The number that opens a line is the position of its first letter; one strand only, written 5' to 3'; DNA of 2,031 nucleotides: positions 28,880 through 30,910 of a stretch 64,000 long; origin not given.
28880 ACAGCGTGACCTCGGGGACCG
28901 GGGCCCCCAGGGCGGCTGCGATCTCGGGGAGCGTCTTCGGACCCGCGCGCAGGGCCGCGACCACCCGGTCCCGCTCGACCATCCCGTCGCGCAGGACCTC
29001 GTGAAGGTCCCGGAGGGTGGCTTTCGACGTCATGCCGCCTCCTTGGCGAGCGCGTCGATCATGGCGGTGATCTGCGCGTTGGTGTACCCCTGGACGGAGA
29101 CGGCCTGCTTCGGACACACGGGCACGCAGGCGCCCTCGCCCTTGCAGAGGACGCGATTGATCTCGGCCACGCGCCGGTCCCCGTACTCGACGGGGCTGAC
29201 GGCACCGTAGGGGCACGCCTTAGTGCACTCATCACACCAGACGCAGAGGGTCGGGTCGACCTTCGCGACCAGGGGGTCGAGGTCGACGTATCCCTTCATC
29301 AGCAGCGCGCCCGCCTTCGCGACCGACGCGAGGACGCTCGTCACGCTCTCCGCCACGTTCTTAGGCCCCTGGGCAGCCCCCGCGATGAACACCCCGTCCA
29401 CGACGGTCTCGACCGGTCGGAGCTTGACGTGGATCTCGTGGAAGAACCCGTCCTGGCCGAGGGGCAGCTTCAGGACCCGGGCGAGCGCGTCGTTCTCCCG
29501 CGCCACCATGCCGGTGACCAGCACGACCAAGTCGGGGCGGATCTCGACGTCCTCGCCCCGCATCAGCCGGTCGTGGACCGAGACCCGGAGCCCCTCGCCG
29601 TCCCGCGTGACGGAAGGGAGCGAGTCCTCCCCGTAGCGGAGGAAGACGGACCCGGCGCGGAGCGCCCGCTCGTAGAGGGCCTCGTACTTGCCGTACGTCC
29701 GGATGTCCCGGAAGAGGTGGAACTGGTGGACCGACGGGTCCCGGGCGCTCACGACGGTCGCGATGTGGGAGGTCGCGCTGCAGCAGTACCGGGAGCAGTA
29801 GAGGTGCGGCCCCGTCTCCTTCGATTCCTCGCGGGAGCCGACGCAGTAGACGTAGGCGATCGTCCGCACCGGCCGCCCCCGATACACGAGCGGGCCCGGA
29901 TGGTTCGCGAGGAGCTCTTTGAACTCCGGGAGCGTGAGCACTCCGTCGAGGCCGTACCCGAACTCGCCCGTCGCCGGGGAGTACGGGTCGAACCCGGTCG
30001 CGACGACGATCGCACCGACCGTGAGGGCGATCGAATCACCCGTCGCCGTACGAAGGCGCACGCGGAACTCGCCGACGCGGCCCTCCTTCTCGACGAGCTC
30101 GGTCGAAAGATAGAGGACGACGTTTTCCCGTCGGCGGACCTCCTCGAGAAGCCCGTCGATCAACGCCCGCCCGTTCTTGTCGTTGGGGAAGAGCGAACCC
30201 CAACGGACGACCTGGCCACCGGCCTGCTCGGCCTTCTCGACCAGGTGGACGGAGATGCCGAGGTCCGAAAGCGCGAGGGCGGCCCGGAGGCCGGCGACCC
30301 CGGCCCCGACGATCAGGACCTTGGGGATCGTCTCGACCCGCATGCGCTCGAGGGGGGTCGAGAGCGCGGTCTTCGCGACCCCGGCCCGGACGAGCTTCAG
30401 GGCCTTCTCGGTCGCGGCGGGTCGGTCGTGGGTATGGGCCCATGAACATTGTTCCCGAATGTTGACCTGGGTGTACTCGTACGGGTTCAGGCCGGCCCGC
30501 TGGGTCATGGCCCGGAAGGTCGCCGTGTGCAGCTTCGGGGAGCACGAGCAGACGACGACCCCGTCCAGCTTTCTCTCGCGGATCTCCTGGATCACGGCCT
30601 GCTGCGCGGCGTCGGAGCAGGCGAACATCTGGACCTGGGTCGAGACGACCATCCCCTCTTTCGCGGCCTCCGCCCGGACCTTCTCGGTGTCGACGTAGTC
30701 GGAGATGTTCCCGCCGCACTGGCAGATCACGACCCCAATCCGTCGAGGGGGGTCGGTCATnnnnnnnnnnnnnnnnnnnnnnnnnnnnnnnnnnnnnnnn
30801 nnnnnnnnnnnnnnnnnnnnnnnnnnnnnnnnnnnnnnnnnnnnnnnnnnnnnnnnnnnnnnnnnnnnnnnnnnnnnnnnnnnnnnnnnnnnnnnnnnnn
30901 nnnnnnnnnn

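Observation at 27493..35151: Atypical nine-gene Hdr-like / sulfur-relay operon: HdrB-HdrC-wH-HdrA-(HdrA with inserted GltD/NfnB module)-MvhD-TusA-ArsR-DsrE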

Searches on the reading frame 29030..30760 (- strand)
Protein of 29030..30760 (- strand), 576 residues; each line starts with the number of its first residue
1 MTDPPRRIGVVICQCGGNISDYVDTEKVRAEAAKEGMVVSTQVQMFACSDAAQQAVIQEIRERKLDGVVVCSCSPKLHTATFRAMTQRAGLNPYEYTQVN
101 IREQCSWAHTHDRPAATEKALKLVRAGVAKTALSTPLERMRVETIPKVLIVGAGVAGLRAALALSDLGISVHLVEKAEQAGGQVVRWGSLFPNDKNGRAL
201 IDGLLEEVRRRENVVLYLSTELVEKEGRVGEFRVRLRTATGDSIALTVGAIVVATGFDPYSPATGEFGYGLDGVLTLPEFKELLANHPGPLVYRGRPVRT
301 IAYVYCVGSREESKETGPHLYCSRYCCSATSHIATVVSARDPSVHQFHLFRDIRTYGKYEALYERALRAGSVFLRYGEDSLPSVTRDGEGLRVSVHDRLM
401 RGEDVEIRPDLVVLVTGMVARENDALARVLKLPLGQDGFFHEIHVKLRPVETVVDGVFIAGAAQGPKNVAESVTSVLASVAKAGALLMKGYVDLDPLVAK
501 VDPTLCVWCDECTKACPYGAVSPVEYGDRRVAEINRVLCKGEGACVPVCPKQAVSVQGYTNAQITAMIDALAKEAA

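Call 4: search_protein_families(library=pfam, proteins=[window:29030-30760:-], max_evalue=0.01)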
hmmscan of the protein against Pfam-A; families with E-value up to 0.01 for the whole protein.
window:29030-30760:- (576 aa): 22 families
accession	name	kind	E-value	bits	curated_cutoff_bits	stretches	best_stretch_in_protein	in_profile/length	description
PF07992.20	Pyr_redox_2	-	1.4e-12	48.1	26.1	1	147-263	2-115/291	Pyridine nucleotide-disulphide oxidoreductase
PF12831.13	FAD_oxidored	-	3.9e-08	33.4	27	1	148-212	2-68/416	FAD dependent oxidoreductase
PF13450.12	NAD_binding_8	-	1.1e-07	32.4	21.9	1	150-184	1-35/68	NAD(P)-binding Rossmann-like domain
PF03486.20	HI0933_like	-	2.7e-07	30.7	50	1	147-184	2-39/244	HI0933-like protein Rossmann domain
PF14697.11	Fer4_21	-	2.9e-07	30.9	35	1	499-554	1-57/59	4Fe-4S dicluster domain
PF12838.12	Fer4_7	-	3.3e-07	31.1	27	1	506-553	2-52/52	4Fe-4S dicluster domain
PF00890.30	FAD_binding_2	-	4.5e-07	29.8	20.4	1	148-185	2-39/414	FAD binding domain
PF12837.12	Fer4_6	-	1.3e-06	28.5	25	1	498-520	1-23/24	4Fe-4S binding domain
PF01266.30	DAO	-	1.7e-06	28.2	27.9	1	147-183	1-38/353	FAD dependent oxidoreductase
PF13237.11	Fer4_10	-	5.9e-06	26.6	25.5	1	501-550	4-53/53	4Fe-4S dicluster domain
PF01494.25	FAD_binding_3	-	6.4e-06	26.1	22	1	147-179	3-35/349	FAD binding domain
PF13187.11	Fer4_9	-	1.7e-05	25.2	27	1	506-553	2-51/52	4Fe-4S dicluster domain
PF00037.32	Fer4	-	3.3e-05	23.9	21.1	1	500-521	2-23/24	4Fe-4S binding domain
PF01262.27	AlaDh_PNT_C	-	0.00015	21.7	23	1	147-183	30-66/214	Alanine dehydrogenase/PNT, C-terminal domain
PF13484.11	Fer4_16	-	0.00018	22.7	30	0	506-524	2-20/66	4Fe-4S double cluster binding domain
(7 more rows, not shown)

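Call 5: search_protein_families(library=ncbifam, proteins=[window:29030-30760:-], max_evalue=0.001)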
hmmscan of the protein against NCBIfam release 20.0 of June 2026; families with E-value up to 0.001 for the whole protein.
window:29030-30760:- (576 aa): 87 families (the best 25 are shown)
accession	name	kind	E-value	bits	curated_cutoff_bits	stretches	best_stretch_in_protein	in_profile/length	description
NF040770.1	hetero_SS_HdrA2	exception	3.4e-138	462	1100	2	7-237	1-231/777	CoB-CoM heterodisulfide reductase HdrA2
NF041778.1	hetero_SS_HdrA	equivalog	3.1e-110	369.2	1400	2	242-574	322-653/771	ferredoxin:CoB-CoM heterodisulfide reductase subunit HdrA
NF041891.1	hdrA_Methbact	equivalog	3e-101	339.9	1300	2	242-574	309-638/762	ferredoxin:CoB-CoM heterodisulfide reductase subunit HdrA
NF009410.0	PRK12771.1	subfamily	8.8e-11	41.1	516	2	135-188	128-180/566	NAD(P)-binding protein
NF005064.0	PRK06481.1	equivalog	1.2e-08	34.1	542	1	112-186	31-102/506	flavocytochrome c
NF041087.1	bile_acid_BaiCD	equivalog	1.4e-07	30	825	1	142-208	377-442/642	bile acid Fe-S flavoenzyme BaiCD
TIGR03997.1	mycofact_OYE_2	equivalog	3.1e-07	29.2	793.15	1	139-211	375-444/645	mycofactocin system FadH/OYE family oxidoreductase 2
TIGR03467.1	HpnE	equivalog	4.2e-07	29.6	283.05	1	148-184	1-37/430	hydroxysqualene dehydroxylase HpnE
NF009451.0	PRK12809.1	equivalog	4.9e-07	28.4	1154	1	500-556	81-136/639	formate-dependent uric acid utilization protein YgfT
TIGR01372.1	soxA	subfamily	5.8e-07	27.7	1164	1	127-216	151-238/996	sarcosine oxidase subunit alpha family protein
NF045637.1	carotdesatCrtDProt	equivalog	8.7e-07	27.8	580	1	148-184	1-37/485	1-hydroxycarotenoid 3,4-desaturase CrtD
NF045599.1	bili_reduct_long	exception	9.5e-07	27.4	750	1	144-223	380-457/641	bilirubin reductase, long form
NF009409.0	PRK12770.1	subfamily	1.1e-06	27.9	343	1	144-227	17-97/360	putative glutamate synthase subunit beta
NF005313.0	PRK06847.1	subfamily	1.1e-06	27.8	372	1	144-179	3-38/375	hypothetical protein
NF003585.0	PRK05249.1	equivalog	1.3e-06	27.4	465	1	148-190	9-51/464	Si-specific NAD(P)(+) transhydrogenase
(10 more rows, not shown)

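Call 32: search_solved_structures(query=window:29030-30760:-, show_alignments=1, max_evalue=1e-10)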
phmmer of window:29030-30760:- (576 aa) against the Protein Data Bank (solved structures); distinct sequences matched with E-value up to 1e-10: 6.
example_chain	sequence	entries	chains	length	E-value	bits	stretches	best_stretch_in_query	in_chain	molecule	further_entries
5odc_A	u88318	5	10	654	2.3e-106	360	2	244-574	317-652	Heterodisulfide reductase, subunit A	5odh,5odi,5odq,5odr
8rvu_a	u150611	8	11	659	1e-101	344.6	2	242-575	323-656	H(2):CoB-CoM heterodisulfide,ferredoxin reductase subunit A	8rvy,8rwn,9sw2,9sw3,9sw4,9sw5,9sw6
8rvv_A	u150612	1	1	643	5.6e-101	342.2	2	242-571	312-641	H(2):CoB-CoM heterodisulfide,ferredoxin reductase subunit A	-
9sfi_A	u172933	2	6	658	2.4e-94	320.3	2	244-573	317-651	CoB--CoM heterodisulfide reductase iron-sulfur subunit A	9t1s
7bkb_A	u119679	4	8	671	1.4e-88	301.3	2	243-571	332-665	CoB--CoM heterodisulfide reductase iron-sulfur subunit A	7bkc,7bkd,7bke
6tjr_A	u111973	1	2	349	1.1e-31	113.5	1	147-482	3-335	Fumarate reductase/succinate dehydrogenase flavoprotein domain protein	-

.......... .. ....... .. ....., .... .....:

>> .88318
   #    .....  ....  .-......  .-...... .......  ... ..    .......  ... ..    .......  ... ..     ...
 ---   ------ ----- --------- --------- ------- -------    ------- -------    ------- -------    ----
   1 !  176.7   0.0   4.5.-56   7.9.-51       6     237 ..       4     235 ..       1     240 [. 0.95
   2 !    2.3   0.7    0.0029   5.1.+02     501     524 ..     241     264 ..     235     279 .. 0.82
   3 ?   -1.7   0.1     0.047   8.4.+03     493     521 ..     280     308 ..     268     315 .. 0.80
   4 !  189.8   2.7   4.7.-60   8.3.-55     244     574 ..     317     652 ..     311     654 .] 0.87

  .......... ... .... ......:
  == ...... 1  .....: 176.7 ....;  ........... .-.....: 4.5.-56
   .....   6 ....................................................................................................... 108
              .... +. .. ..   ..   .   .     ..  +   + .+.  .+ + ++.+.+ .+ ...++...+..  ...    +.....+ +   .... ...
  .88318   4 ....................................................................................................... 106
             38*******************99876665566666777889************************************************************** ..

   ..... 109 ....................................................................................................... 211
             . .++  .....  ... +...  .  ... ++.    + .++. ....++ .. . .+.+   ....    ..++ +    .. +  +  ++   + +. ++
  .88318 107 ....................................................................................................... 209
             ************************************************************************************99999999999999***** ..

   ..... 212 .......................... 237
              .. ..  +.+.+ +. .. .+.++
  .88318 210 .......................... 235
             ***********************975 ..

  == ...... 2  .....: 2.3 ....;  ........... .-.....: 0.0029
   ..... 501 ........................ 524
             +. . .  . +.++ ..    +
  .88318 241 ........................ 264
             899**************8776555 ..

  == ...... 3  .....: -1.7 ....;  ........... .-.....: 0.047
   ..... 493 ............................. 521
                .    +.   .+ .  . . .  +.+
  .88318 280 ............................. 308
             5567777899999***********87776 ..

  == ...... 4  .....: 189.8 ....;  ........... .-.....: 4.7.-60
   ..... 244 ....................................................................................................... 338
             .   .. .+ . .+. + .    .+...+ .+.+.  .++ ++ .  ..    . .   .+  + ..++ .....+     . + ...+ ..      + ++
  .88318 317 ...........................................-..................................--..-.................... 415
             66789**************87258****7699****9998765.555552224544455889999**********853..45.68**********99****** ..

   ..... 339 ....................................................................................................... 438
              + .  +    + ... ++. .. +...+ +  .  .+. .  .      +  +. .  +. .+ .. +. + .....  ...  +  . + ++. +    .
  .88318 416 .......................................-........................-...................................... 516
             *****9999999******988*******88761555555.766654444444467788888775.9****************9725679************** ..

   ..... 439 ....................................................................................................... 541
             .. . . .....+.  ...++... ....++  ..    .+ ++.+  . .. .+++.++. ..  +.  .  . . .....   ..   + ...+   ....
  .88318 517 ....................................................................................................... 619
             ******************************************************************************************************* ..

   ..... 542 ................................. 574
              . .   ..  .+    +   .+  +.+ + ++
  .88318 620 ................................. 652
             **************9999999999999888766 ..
